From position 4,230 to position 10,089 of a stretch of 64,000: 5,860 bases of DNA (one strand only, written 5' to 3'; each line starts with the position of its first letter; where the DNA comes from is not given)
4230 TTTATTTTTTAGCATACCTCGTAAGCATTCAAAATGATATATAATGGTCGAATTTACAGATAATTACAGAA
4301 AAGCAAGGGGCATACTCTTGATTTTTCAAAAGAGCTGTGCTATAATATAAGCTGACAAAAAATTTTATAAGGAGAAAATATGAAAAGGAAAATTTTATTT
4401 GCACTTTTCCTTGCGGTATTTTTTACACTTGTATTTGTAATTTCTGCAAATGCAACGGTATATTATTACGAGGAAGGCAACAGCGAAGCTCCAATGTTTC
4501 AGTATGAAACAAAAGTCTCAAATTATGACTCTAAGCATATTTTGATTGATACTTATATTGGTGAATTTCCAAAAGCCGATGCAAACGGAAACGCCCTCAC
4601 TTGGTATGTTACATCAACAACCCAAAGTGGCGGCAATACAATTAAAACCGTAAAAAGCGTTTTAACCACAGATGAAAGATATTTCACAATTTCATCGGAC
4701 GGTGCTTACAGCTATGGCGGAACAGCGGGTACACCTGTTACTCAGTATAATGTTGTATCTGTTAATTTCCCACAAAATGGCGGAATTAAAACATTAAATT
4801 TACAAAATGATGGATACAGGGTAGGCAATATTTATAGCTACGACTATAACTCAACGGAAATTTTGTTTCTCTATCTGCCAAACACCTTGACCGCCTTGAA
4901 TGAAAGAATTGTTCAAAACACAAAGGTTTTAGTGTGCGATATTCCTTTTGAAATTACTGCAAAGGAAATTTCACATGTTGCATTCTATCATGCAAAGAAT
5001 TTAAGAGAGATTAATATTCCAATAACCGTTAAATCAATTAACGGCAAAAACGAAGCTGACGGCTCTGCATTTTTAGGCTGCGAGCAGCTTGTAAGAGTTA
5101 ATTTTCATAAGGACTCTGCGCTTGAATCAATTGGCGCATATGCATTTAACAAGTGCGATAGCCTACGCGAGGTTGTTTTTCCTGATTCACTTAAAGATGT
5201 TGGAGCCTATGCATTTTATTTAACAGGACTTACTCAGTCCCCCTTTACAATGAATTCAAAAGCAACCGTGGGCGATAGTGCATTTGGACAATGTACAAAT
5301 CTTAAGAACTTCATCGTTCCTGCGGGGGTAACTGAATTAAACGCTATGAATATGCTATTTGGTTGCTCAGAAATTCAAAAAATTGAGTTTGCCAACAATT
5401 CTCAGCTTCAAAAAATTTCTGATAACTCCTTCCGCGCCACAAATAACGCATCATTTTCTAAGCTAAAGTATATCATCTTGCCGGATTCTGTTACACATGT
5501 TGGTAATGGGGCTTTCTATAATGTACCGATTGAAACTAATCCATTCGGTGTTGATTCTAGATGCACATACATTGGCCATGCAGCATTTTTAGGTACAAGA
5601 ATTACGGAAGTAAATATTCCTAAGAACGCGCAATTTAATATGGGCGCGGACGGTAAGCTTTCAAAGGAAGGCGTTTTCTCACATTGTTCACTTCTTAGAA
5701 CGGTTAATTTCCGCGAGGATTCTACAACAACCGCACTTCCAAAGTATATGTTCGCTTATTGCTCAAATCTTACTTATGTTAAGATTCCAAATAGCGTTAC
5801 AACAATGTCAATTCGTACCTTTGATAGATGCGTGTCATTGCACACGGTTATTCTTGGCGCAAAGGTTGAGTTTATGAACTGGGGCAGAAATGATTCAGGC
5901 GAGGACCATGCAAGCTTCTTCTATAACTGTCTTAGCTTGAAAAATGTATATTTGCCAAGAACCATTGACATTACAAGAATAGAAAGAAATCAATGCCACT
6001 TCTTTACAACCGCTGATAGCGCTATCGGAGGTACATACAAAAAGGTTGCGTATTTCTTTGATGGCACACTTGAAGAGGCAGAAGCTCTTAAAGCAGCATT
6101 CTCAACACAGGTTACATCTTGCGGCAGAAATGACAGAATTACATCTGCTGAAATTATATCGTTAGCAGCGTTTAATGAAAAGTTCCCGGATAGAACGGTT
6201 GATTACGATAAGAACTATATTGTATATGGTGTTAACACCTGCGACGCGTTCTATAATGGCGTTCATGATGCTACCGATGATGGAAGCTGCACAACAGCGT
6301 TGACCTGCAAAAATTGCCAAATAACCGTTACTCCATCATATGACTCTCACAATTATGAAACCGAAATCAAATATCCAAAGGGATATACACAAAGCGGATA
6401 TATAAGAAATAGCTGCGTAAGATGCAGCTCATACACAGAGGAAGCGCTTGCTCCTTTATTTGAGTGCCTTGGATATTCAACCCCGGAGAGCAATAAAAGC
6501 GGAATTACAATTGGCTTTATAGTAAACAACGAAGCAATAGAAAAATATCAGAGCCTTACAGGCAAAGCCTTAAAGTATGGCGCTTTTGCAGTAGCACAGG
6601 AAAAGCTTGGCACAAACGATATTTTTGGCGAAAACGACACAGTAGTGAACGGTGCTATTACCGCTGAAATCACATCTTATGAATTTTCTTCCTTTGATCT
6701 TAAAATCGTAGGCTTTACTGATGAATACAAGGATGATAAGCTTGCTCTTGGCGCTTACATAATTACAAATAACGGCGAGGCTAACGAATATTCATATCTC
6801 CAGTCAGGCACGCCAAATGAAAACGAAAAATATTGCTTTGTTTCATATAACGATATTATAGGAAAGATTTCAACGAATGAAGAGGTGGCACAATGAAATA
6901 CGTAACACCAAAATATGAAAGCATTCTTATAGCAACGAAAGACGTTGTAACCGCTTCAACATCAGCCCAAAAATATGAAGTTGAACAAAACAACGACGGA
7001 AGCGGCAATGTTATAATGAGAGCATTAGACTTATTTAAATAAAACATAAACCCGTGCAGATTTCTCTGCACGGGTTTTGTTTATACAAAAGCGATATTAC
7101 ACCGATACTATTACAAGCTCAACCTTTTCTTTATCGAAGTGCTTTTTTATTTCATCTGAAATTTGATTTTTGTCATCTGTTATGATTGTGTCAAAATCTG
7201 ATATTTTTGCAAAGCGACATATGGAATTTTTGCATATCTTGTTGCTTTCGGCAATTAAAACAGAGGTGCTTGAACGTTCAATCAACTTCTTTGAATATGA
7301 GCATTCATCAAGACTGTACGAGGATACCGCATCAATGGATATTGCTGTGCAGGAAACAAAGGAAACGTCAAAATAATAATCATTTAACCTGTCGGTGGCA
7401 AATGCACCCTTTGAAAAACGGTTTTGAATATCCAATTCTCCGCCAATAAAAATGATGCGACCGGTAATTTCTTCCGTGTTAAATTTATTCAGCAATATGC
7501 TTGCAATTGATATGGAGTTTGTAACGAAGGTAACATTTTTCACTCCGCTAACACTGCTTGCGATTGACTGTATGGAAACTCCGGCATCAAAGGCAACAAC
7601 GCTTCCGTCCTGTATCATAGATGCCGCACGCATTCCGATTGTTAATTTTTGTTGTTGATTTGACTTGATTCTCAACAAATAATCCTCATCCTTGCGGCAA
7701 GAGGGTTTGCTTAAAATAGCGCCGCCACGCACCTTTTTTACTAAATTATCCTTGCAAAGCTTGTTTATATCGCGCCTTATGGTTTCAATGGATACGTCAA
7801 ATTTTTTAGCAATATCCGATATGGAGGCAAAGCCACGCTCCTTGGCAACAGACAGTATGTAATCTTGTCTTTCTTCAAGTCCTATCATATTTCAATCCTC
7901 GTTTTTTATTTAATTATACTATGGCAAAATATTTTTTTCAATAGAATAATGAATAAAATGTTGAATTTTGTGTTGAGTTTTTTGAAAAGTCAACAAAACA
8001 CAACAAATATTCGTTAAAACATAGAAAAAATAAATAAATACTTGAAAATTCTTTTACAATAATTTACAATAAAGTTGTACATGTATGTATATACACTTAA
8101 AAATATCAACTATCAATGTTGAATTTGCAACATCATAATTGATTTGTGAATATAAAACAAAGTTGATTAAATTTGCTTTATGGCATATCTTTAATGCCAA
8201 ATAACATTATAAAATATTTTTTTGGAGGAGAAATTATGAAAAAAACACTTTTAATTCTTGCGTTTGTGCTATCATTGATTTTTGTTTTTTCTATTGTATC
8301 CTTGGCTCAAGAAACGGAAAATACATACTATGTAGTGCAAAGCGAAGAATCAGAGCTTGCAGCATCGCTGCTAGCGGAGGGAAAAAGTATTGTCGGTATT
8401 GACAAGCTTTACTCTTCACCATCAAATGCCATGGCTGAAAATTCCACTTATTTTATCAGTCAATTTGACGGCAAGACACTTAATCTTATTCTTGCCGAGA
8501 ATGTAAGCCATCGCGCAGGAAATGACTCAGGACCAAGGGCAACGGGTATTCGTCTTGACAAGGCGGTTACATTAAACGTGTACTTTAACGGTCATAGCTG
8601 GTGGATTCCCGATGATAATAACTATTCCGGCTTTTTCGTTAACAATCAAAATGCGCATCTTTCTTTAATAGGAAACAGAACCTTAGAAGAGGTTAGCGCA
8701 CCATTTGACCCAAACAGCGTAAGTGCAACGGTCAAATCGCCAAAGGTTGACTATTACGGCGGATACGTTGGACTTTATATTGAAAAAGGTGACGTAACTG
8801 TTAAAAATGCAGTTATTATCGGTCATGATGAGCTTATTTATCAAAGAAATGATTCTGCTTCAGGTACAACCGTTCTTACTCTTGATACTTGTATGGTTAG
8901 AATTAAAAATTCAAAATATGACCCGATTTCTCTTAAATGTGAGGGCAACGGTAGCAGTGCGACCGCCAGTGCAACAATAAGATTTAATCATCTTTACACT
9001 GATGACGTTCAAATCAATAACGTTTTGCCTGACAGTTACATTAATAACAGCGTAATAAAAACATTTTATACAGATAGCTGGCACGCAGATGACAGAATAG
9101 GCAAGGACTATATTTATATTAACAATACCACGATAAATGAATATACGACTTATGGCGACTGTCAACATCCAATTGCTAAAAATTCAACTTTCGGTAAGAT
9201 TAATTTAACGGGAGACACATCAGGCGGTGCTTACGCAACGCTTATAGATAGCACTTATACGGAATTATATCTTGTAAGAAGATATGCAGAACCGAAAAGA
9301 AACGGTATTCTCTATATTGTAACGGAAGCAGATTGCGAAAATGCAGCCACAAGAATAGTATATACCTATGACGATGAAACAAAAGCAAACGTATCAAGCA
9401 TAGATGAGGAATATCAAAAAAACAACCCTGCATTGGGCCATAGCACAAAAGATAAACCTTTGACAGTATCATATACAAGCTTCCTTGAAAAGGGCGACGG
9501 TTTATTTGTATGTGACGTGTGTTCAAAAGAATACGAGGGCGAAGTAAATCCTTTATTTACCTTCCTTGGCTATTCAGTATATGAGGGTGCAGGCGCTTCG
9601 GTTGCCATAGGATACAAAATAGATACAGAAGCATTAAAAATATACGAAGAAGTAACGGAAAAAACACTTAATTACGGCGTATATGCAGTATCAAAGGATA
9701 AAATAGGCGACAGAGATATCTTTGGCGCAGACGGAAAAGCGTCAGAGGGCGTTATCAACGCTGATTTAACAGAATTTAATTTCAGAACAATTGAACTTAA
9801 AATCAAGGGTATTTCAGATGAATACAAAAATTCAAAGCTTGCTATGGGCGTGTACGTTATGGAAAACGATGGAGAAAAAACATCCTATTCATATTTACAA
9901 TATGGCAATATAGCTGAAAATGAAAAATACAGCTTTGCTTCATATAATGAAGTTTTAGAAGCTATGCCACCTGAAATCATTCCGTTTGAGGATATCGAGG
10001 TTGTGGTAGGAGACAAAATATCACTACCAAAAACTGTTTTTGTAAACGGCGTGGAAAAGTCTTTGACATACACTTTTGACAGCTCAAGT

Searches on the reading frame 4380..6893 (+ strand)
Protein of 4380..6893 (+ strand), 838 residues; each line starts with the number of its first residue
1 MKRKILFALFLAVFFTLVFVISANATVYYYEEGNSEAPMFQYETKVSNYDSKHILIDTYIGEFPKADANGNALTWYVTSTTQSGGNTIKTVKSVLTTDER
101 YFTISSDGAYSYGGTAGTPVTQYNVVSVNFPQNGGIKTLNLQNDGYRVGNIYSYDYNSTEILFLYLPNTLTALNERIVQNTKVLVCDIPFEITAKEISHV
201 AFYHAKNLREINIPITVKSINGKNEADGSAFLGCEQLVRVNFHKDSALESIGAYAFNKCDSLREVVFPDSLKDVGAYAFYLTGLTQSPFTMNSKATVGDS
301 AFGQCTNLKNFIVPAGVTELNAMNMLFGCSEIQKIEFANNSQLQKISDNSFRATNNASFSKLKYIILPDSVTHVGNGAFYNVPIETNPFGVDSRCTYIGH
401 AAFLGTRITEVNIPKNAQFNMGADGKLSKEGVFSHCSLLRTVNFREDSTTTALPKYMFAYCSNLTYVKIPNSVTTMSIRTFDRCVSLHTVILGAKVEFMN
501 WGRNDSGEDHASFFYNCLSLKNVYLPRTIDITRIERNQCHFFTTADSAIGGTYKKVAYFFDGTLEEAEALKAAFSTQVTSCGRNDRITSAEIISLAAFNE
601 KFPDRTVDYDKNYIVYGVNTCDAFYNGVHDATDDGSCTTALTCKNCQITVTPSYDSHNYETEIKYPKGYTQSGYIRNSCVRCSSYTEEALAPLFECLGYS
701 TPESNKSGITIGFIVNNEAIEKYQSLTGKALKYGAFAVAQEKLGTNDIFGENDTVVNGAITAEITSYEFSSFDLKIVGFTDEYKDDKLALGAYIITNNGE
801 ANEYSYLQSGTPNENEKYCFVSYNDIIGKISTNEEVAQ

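Call 5: search_protein_families(library=pfam, proteins=[window:4380-6893:+], max_evalue=0.01)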
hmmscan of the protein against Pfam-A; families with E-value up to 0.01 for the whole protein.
window:4380-6893:+ (838 aa): 1 family
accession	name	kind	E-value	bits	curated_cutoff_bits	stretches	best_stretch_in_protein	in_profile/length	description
PF13306.12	LRR_5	-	2.5e-46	157.1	27.7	5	229-356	6-125/127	BspA type Leucine rich repeat region (6 copies)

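Call 7: search_protein_families(library=ncbifam, proteins=[window:4380-6893:+], max_evalue=1)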
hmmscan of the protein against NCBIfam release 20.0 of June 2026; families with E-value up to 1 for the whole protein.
window:4380-6893:+ (838 aa): 4 families
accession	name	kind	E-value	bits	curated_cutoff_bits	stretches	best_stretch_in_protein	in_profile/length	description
NF047961.1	adhesin_HupY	equivalog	2.7e-12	45.6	1250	3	249-379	198-318/978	leucine-rich repeat adhesin HupY/LrrG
NF004135.0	PRK05618.3-1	equivalog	0.015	14.9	222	1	180-220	75-115/190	50S ribosomal protein L25/general stress protein Ctc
NF004129.0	PRK05618.1-4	equivalog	0.03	14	164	1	140-221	17-106/178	50S ribosomal protein L25/general stress protein Ctc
TIGR00731.1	bL25_bact_ctc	equivalog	0.05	13.3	73.1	1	180-222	65-107/176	50S ribosomal protein L25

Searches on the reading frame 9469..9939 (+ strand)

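Call 9: search_protein_families(library=pfam, proteins=[window:9469-9939:+], max_evalue=5)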
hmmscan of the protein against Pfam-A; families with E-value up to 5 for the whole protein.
window:9469-9939:+ (157 aa): 1 family
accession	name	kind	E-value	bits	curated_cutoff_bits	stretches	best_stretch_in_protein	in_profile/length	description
PF13912.12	zf-C2H2_6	-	0.26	11.8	25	1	13-23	2-12/27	C2H2-type zinc finger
